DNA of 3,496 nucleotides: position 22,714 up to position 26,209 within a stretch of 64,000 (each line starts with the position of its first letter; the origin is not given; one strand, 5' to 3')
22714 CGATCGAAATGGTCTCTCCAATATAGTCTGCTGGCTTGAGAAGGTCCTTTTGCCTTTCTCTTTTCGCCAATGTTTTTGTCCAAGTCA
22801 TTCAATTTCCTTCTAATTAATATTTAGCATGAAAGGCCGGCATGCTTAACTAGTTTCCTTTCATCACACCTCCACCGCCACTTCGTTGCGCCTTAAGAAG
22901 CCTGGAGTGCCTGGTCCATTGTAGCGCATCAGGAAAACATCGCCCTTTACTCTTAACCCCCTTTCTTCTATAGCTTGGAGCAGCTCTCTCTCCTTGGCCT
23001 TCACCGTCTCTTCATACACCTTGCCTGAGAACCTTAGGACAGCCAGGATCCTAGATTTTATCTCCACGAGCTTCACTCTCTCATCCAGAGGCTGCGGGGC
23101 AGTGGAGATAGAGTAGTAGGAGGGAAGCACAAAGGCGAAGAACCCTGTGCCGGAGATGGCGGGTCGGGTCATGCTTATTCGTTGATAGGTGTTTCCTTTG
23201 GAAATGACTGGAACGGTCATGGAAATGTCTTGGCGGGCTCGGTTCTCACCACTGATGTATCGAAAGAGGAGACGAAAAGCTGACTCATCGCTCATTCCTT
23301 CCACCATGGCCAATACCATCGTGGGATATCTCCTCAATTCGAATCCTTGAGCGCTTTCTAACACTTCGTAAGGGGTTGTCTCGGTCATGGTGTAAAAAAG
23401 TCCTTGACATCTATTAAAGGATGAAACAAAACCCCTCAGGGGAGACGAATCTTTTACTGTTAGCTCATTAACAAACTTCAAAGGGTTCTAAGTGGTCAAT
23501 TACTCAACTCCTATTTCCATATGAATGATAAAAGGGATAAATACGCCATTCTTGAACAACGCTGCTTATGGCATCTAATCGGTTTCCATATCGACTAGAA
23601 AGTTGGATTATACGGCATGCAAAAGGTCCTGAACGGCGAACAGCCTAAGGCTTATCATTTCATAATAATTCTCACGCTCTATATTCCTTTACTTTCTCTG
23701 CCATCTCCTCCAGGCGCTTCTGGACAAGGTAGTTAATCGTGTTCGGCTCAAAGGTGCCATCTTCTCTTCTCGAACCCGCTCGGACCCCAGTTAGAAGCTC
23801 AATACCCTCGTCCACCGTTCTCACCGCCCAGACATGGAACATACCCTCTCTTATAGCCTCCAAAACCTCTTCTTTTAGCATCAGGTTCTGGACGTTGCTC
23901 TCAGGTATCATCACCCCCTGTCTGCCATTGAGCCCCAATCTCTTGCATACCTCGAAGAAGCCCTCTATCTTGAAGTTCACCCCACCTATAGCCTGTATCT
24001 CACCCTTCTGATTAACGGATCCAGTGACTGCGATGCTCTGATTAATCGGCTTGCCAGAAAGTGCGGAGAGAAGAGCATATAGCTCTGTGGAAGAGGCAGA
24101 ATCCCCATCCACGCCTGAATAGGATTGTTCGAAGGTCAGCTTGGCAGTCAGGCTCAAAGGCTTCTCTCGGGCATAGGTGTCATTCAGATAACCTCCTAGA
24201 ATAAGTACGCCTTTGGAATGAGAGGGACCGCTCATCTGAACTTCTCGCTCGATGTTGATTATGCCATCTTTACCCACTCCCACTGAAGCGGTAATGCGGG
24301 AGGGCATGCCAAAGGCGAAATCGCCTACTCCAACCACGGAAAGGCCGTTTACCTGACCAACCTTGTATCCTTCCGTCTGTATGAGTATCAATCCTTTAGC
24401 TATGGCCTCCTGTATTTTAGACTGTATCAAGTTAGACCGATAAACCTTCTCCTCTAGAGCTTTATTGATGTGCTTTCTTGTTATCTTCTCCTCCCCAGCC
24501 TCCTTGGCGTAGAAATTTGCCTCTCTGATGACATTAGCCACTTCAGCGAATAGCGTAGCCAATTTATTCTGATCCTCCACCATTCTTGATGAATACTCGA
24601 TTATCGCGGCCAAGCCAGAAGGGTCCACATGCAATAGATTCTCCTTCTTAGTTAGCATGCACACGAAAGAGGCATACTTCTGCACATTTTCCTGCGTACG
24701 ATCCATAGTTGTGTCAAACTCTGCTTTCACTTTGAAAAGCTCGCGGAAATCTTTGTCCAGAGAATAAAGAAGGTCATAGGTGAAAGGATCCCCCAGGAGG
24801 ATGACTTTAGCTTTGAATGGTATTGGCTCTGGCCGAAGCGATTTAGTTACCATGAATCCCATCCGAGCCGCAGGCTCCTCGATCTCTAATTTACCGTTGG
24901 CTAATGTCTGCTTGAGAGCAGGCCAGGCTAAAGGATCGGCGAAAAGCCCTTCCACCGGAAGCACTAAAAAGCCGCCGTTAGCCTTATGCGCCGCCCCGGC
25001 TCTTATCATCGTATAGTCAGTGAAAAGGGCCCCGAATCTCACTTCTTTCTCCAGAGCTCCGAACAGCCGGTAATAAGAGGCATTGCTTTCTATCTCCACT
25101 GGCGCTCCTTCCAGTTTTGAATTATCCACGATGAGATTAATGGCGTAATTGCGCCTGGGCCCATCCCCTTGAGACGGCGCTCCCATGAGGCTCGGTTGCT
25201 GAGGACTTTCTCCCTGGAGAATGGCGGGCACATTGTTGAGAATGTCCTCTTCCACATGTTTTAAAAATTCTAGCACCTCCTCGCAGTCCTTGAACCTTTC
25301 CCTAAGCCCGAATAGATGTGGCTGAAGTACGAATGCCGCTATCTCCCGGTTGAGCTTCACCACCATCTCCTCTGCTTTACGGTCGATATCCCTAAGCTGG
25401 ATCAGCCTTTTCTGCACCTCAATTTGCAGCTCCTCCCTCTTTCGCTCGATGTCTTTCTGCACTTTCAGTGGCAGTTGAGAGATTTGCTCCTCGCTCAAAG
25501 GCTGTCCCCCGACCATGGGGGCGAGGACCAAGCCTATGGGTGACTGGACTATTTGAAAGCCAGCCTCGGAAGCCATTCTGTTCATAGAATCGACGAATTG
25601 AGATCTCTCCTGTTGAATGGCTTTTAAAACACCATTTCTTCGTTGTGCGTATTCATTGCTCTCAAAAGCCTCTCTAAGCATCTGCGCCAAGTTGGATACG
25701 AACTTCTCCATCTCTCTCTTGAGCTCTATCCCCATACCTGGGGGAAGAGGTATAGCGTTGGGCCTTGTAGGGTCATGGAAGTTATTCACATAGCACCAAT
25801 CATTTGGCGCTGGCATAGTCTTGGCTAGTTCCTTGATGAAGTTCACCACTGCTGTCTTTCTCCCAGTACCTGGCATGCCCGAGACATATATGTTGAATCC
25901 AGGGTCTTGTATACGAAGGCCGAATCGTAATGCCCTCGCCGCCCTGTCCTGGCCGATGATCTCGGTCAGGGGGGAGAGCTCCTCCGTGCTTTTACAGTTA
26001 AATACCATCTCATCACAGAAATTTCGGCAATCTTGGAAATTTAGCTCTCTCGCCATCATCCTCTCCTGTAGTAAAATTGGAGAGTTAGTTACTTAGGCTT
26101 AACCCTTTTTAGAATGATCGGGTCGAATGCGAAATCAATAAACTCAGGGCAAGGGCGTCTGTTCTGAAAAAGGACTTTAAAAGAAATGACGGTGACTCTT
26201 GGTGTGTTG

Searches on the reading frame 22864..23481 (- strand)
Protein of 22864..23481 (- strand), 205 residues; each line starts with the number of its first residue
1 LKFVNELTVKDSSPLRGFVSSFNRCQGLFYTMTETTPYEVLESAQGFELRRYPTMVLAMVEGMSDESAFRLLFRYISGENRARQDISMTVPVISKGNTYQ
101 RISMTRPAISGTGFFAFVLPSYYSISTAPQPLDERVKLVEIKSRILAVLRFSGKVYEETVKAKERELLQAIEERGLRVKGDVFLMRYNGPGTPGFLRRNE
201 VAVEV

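Call 31: search_protein_families(library=pfam, proteins=[window:22864-23481:-])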
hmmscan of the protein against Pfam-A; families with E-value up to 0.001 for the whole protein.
window:22864-23481:- (205 aa): 1 family
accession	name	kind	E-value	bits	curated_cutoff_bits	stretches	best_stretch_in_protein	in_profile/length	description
PF04832.17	SOUL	-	3.5e-39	135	27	1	34-203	2-172/173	SOUL heme-binding protein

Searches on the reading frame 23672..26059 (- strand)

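Call 30: search_protein_families(library=pfam, proteins=[window:23672-26059:-], max_evalue=0.001)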
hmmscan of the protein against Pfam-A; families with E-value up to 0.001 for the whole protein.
window:23672-26059:- (795 aa): 4 families
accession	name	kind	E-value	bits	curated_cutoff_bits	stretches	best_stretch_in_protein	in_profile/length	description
PF13654.12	AAA_32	-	1.5e-46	158.1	21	1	317-449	1-133/133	LonB-like, AAA domain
PF20436.4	LonB_AAA-LID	-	7.2e-24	84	22.4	1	477-541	1-65/65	Archaeal LonB, AAA+ ATPase LID domain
PF20437.3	LonC_helical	-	4.5e-17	62.2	24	1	87-120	1-34/34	Lon-like LonC helical domain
PF05362.19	Lon_C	-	2.9e-10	40.5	21.1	1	651-754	108-200/205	Lon protease (S16) C-terminal proteolytic domain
